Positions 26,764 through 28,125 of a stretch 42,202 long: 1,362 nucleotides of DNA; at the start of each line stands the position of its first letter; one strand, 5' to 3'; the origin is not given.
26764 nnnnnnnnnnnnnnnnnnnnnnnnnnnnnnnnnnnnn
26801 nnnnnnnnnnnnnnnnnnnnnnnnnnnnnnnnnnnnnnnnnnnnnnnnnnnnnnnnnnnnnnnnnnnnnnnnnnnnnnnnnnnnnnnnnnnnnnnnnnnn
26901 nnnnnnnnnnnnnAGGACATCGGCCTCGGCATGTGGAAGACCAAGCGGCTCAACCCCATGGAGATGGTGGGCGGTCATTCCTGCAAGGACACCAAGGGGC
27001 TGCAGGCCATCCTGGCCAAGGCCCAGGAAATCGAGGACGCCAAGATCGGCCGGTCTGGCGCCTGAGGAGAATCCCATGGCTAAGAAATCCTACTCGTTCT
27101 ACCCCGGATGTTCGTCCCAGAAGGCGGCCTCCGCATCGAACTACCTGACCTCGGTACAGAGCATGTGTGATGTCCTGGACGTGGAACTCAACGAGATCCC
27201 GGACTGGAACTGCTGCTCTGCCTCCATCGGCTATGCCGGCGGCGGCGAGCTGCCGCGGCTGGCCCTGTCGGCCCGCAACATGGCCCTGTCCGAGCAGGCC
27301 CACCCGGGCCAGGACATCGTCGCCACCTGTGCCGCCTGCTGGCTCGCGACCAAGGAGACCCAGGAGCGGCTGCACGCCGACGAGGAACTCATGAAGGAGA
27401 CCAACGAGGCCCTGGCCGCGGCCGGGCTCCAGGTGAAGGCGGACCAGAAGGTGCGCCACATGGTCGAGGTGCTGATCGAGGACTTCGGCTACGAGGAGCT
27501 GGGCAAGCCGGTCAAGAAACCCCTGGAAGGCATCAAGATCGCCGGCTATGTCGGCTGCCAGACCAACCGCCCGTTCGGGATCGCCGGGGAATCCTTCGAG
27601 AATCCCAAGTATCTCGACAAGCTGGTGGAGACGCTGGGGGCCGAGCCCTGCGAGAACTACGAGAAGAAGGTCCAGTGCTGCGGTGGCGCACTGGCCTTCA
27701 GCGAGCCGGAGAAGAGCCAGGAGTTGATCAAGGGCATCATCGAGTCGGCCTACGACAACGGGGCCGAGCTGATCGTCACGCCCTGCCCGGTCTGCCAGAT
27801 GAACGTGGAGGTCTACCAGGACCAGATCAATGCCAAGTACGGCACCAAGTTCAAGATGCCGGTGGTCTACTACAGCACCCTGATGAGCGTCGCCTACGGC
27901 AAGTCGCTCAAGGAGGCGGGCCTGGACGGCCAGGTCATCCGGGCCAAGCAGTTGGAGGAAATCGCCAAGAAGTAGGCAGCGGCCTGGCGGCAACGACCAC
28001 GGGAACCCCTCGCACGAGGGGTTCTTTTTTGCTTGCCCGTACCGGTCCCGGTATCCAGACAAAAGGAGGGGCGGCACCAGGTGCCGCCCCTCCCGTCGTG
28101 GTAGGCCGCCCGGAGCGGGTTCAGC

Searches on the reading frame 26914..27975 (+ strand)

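Call 57: search_protein_families(library=pfam, proteins=[window:26914-27975:+], max_evalue=0.00001)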
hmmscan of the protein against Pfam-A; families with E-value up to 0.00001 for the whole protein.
window:26914-27975:+ (353 aa): 1 family
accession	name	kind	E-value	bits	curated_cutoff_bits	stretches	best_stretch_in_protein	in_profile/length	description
PF02754.22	CCG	-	3.1e-19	69.3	20.6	2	211-298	3-84/85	Cysteine-rich domain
